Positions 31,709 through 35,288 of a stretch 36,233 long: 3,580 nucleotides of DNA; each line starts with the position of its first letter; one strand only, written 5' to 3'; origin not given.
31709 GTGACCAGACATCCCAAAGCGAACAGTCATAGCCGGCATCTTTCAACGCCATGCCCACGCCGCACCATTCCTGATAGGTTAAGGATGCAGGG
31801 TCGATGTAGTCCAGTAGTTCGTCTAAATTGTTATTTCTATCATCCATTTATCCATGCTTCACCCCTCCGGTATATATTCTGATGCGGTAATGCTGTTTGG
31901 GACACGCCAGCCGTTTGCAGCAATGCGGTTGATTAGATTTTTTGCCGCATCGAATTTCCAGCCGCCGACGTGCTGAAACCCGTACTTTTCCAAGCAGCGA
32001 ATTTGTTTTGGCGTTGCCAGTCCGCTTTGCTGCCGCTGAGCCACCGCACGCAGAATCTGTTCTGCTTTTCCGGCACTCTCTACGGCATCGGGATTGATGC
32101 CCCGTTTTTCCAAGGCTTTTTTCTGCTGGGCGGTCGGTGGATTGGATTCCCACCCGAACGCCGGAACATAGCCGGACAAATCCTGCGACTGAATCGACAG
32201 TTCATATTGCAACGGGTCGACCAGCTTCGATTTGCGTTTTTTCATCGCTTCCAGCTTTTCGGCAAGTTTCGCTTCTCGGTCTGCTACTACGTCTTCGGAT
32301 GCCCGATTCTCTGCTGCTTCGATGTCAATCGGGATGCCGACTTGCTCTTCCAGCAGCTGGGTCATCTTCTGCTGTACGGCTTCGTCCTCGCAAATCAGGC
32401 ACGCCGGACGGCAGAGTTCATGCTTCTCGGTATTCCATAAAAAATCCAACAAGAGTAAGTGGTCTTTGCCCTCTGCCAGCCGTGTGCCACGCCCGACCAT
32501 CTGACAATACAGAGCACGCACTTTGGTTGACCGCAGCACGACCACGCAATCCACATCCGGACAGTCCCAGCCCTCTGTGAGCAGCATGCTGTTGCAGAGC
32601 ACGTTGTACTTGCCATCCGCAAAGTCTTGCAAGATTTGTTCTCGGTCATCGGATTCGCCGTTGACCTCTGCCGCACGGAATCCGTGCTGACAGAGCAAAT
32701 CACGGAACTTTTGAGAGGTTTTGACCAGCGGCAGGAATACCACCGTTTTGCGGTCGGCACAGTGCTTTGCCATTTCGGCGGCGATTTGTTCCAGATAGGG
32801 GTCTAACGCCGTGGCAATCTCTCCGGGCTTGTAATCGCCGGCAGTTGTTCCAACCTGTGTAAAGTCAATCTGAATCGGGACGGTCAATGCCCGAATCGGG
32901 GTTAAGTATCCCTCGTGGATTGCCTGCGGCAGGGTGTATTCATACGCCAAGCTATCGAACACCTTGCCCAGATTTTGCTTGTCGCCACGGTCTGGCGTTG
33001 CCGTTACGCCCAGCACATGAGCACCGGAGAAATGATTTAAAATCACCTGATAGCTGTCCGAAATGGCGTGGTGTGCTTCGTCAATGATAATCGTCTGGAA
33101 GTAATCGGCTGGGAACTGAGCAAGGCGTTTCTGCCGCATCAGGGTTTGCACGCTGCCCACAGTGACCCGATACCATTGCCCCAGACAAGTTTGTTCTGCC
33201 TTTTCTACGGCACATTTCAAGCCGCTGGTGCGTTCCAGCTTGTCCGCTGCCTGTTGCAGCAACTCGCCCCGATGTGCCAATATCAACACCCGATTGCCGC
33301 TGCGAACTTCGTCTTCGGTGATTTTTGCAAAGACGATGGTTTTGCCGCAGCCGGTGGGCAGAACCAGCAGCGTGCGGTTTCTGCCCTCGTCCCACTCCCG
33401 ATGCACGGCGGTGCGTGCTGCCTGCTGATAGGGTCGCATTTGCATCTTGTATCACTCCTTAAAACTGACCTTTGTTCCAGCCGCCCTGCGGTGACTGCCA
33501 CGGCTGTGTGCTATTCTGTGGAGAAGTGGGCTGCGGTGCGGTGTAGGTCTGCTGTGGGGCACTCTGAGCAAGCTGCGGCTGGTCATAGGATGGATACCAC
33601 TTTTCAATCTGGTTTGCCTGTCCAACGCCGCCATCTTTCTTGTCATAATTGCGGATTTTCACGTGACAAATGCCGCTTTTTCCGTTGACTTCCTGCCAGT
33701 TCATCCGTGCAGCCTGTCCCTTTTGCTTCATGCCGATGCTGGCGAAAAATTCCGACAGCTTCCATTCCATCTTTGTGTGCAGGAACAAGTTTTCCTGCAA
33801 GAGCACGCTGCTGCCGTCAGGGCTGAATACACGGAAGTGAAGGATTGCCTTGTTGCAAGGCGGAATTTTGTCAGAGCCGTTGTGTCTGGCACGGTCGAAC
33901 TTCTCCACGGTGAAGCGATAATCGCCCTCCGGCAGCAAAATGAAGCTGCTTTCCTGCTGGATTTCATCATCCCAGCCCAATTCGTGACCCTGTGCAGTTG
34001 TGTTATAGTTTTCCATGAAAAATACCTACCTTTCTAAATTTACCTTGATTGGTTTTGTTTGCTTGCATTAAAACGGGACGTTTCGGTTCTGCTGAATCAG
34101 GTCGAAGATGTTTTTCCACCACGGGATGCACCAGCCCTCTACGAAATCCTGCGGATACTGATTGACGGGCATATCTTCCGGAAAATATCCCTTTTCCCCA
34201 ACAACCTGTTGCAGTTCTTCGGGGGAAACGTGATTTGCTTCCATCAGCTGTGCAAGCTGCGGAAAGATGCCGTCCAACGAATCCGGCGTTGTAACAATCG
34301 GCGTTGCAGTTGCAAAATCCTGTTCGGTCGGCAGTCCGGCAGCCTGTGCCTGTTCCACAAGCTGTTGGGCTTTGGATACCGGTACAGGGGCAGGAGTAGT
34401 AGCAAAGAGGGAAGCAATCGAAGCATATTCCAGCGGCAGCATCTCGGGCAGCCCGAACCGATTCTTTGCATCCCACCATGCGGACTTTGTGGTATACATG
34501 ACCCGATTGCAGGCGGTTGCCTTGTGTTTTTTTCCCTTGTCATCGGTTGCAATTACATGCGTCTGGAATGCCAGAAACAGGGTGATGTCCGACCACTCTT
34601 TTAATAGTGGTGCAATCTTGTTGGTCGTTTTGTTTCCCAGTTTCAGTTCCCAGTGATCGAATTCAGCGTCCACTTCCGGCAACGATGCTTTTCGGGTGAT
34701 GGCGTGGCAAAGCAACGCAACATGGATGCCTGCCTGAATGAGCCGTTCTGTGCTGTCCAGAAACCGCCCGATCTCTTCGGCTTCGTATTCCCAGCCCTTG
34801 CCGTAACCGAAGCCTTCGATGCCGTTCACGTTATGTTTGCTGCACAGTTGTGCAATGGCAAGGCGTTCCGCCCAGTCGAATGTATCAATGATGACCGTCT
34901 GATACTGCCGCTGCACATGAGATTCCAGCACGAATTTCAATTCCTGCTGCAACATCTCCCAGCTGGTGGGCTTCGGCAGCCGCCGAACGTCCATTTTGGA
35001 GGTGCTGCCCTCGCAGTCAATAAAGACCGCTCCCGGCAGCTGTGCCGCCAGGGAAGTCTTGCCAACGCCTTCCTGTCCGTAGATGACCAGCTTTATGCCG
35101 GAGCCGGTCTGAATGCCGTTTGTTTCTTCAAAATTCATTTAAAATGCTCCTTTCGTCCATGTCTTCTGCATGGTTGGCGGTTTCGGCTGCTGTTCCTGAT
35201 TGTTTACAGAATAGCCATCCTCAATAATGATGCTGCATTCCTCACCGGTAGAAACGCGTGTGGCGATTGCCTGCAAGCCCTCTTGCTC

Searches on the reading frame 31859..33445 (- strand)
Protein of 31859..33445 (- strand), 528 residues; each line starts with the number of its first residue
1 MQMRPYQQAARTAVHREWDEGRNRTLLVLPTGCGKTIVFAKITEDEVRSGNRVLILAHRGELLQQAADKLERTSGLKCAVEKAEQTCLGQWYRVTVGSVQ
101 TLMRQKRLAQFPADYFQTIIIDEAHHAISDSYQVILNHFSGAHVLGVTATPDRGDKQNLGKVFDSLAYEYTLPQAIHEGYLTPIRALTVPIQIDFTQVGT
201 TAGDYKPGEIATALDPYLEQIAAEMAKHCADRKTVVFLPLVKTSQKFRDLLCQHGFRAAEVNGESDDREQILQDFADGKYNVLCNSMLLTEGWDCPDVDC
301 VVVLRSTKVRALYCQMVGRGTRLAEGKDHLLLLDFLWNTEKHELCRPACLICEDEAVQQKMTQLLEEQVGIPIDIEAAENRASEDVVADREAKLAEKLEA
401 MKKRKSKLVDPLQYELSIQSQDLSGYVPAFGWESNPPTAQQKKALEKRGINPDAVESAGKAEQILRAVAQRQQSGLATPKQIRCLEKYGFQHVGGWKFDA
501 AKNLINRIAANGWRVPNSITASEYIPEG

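Call 6: search_protein_families(library=pfam, proteins=[window:31859-33445:-], max_evalue=0.01)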
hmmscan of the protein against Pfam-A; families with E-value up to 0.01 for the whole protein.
window:31859-33445:- (528 aa): 6 families
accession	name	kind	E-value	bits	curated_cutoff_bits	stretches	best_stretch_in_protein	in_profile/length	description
PF04851.21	ResIII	-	9.8e-33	113.8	22.5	1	1-153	2-164/164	Type III restriction enzyme, res subunit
PF00271.37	Helicase_C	-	1.2e-15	58.2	23.5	1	227-323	11-109/110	Helicase conserved C-terminal domain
PF00270.35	DEAD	-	8.8e-13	48.8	26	1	5-153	2-162/167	DEAD/DEAH box helicase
PF18766.7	SWI2_SNF2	-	4e-10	40.2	26.7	1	22-185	18-189/221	SWI2/SNF2 ATPase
PF13604.12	AAA_30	-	0.00022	21.5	27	1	11-145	7-120/191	AAA domain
PF13401.12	AAA_22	-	0.0029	18.4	27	0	26-134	9-99/130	AAA domain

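Call 7: search_protein_families(library=phrogs, proteins=[window:31859-33445:-], max_evalue=0.001)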
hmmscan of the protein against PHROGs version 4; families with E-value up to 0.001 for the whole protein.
window:31859-33445:- (528 aa): 8 families
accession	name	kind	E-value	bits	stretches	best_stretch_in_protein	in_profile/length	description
phrog_16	-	DNA, RNA and nucleotide metabolism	1.3e-105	355.7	1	1-520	271-748/986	DNA helicase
phrog_16694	-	unknown function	2.1e-26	93.2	2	2-196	274-494/1010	-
phrog_9690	-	DNA, RNA and nucleotide metabolism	3.5e-14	53.5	1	110-338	32-271/306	DNA helicase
phrog_62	-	DNA, RNA and nucleotide metabolism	1.3e-09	37.1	1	1-151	695-849/1881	DNA helicase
phrog_3830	-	unknown function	2.4e-07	30.3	1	3-195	267-482/1032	-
phrog_16259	-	DNA, RNA and nucleotide metabolism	2.6e-07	31.2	1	3-129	118-238/330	DNA helicase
phrog_27849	-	unknown function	1e-05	24.9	1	220-328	434-550/664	-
phrog_32711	-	unknown function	6.1e-05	22.1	0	276-327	392-443/956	-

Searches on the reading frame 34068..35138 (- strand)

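Call 73: search_protein_families(library=pfam, proteins=[window:34068-35138:-], max_evalue=0.001)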
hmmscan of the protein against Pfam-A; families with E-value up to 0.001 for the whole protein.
window:34068-35138:- (356 aa): 1 family
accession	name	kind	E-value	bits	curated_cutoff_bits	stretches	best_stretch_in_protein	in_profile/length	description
PF13479.12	AAA_24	-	3.5e-48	164.5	27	1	14-228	2-195/195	AAA domain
